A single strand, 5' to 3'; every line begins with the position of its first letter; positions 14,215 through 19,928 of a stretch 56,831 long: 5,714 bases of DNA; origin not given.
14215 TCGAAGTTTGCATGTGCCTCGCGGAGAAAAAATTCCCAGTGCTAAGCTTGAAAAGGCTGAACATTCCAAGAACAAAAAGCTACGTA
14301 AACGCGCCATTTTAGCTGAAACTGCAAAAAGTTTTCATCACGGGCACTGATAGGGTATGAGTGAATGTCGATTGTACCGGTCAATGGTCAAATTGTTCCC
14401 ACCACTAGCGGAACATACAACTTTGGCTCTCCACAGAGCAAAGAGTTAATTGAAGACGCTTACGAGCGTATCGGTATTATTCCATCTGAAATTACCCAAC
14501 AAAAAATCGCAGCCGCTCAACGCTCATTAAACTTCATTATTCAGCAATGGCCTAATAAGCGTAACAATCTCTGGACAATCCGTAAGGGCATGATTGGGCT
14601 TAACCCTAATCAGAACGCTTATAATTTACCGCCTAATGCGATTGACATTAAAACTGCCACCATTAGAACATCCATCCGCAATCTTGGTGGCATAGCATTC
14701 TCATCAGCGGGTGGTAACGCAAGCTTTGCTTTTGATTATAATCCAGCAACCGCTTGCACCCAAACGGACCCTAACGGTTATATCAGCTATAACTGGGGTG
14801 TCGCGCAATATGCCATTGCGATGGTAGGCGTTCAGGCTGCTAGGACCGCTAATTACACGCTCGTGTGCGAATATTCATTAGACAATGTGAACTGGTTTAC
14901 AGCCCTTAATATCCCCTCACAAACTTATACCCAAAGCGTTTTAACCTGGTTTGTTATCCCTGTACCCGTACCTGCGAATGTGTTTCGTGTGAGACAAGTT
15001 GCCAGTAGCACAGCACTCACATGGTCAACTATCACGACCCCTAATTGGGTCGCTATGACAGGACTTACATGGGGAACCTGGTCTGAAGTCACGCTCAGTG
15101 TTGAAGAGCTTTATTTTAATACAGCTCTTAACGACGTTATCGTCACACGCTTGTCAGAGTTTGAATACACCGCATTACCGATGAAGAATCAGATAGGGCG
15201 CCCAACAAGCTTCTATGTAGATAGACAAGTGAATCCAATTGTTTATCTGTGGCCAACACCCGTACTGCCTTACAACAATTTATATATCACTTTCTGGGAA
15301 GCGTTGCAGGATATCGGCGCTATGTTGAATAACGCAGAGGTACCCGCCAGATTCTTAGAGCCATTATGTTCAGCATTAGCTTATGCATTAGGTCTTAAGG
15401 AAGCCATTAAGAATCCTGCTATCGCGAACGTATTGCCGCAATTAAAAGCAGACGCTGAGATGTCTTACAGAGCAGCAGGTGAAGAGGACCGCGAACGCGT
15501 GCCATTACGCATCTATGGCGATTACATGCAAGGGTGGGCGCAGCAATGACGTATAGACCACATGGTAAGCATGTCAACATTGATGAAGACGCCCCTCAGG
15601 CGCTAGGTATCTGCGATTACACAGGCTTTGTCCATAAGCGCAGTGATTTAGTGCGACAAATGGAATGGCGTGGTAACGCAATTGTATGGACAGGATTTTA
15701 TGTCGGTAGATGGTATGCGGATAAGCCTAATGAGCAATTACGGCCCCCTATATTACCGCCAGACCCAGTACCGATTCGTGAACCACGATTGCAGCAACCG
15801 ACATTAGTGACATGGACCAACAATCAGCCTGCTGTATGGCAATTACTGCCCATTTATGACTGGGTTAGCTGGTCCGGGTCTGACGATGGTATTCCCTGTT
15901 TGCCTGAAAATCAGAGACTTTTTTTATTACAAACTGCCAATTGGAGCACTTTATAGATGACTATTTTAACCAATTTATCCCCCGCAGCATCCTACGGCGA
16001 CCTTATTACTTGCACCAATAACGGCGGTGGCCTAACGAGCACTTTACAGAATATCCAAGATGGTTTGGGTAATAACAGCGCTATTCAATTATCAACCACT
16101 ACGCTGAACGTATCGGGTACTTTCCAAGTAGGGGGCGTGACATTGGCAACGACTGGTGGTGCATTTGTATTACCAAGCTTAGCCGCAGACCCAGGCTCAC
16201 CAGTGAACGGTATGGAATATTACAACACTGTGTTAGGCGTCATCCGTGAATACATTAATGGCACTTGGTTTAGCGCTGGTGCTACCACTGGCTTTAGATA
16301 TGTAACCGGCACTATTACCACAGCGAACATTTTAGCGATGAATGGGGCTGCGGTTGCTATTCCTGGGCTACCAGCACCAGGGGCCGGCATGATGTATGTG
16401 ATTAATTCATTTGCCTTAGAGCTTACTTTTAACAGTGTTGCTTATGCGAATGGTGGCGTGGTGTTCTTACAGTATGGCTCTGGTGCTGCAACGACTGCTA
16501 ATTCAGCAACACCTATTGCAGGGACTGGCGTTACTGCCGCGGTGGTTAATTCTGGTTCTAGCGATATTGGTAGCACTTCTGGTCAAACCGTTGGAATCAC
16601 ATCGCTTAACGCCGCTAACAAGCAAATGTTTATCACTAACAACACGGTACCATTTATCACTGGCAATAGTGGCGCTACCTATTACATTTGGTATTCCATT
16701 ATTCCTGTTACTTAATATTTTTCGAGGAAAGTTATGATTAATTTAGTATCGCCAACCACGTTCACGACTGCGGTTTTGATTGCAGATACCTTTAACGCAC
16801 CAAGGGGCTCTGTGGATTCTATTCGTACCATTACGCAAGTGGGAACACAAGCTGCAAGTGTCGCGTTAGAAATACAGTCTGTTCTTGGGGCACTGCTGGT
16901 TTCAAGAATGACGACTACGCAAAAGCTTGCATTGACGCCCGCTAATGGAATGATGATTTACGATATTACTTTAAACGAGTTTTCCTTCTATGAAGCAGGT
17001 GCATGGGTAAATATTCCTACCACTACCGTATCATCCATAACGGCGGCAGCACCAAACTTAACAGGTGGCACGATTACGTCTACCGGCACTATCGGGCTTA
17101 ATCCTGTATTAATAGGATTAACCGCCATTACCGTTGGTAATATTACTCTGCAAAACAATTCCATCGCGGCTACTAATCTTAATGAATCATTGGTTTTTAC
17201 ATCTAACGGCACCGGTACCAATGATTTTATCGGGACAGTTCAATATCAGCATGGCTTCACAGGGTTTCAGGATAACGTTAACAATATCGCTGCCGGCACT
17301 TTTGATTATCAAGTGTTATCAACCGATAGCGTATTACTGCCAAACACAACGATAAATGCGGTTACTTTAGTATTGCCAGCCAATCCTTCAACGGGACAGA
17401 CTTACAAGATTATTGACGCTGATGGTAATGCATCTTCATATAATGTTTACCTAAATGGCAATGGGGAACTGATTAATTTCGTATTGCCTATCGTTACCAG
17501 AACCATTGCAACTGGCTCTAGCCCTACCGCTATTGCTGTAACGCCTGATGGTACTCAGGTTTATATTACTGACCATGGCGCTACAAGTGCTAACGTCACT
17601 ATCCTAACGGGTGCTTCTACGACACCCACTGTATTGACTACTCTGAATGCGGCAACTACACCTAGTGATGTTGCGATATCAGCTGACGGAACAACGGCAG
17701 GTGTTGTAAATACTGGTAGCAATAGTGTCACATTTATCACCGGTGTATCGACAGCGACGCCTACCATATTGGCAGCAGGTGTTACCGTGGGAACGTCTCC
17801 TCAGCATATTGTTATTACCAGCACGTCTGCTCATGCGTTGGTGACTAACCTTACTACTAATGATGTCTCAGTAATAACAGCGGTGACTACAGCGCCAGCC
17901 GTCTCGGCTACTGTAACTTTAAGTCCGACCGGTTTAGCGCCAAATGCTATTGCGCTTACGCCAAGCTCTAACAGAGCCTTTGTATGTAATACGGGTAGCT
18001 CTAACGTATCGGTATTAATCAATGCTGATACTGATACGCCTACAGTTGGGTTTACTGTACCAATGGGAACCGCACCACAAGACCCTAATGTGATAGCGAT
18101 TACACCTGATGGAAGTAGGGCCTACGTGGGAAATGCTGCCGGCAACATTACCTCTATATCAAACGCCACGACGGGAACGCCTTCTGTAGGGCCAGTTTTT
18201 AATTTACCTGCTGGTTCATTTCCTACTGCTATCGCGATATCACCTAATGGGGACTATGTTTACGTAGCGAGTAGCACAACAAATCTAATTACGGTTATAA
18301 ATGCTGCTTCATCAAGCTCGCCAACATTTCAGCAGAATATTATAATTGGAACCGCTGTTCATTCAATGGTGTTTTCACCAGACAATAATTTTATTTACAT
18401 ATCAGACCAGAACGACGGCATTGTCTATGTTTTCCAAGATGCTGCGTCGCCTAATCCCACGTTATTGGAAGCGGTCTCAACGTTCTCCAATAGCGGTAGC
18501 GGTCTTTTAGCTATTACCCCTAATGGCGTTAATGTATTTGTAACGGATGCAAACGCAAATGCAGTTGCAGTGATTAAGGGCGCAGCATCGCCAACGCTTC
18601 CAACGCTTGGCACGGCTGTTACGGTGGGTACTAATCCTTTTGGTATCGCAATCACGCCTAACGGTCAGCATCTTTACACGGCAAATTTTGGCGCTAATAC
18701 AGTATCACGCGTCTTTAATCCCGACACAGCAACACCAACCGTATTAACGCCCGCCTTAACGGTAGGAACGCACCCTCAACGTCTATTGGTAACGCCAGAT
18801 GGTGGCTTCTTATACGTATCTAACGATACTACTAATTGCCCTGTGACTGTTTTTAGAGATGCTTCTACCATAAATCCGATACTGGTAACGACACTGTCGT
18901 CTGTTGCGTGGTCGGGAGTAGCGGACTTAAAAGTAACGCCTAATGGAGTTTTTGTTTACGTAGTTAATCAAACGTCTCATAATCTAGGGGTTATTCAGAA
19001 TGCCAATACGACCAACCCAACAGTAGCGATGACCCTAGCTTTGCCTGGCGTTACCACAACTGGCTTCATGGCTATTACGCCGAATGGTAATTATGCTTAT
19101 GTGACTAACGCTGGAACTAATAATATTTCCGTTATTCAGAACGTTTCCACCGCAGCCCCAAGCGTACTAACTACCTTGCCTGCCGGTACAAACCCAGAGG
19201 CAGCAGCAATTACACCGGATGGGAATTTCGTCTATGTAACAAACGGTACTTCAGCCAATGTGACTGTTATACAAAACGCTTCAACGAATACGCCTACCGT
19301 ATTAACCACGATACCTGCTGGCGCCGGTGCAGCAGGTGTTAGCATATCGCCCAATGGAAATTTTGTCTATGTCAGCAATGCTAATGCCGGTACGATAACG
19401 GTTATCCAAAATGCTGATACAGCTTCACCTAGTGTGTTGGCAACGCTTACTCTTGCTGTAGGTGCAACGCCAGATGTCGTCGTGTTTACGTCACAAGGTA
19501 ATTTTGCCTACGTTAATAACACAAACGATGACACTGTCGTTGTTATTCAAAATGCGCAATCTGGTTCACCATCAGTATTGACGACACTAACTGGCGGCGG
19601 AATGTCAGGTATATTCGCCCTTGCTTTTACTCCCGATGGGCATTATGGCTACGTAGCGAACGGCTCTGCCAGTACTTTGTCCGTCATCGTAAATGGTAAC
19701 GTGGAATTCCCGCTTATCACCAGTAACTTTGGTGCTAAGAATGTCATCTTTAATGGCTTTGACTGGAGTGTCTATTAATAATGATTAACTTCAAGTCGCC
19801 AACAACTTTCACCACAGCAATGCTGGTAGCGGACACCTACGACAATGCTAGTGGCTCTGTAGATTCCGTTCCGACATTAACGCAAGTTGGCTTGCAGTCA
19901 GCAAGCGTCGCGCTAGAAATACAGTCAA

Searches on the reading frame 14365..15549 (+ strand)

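Call 28: search_protein_families(library=phrogs, proteins=[window:14365-15549:+], max_evalue=0.01)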
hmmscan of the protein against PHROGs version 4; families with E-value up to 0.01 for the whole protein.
window:14365-15549:+ (394 aa): 1 family
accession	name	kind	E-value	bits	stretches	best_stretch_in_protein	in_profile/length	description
phrog_12985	-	unknown function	3.7e-13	50.8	2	26-89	5-70/238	-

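Call 58: search_protein_families(library=pfam, proteins=[window:14365-15549:+], max_evalue=0.001)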
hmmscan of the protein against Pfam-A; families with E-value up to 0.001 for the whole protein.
window:14365-15549:+ (394 aa): 0 families

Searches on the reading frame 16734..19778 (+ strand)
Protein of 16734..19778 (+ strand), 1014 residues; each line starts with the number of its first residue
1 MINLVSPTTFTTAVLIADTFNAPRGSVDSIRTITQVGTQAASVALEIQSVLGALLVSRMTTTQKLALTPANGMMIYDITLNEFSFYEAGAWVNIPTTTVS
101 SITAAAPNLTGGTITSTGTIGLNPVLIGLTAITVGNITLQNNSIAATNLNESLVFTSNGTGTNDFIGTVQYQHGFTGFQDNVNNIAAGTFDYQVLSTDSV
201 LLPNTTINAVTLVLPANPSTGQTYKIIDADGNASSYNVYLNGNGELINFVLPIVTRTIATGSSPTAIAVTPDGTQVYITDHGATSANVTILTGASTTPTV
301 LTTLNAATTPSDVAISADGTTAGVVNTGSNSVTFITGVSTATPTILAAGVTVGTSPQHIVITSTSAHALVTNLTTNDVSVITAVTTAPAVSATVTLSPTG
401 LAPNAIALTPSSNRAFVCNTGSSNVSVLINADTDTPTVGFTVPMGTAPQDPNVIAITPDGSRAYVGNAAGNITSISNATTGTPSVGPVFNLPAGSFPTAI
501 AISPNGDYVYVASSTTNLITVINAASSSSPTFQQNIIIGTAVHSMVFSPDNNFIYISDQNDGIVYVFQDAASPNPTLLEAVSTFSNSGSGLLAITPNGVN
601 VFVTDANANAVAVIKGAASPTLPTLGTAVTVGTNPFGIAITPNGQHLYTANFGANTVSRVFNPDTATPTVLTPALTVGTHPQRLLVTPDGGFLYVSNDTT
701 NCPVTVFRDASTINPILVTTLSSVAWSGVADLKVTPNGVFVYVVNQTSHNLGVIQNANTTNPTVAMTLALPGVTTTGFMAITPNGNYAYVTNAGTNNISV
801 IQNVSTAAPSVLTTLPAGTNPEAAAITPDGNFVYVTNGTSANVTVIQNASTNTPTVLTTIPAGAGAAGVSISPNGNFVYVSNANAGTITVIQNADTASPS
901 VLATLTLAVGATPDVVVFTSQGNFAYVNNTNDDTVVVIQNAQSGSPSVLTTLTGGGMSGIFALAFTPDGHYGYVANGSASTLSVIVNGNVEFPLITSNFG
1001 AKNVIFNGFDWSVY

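Call 28: search_protein_families(library=phrogs, proteins=[window:16734-19778:+], max_evalue=0.01)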
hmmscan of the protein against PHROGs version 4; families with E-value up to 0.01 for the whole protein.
window:16734-19778:+ (1014 aa): 1 family
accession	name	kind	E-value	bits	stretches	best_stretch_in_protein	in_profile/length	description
phrog_19989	-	unknown function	6.4e-19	69.3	1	509-755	5-257/331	-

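Call 101: search_protein_families(library=pfam, proteins=[window:16734-19778:+], max_evalue=0.001)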
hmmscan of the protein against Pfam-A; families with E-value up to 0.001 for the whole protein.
window:16734-19778:+ (1014 aa): 4 families
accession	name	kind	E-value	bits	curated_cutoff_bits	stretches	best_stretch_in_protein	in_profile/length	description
PF10282.15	Lactonase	-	4.9e-41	141.5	21.7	4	446-710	34-322/344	Lactonase, 7-bladed beta-propeller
PF01731.26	Arylesterase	-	4e-06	27.4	21.3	0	495-523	54-82/86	Arylesterase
PF02239.22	Cytochrom_D1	-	3.7e-05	22.9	25.5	0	786-971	5-184/368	Cytochrome D1 heme domain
PF00400.38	WD40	-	8.2e-05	23.4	27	0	541-567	13-38/39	WD domain, G-beta repeat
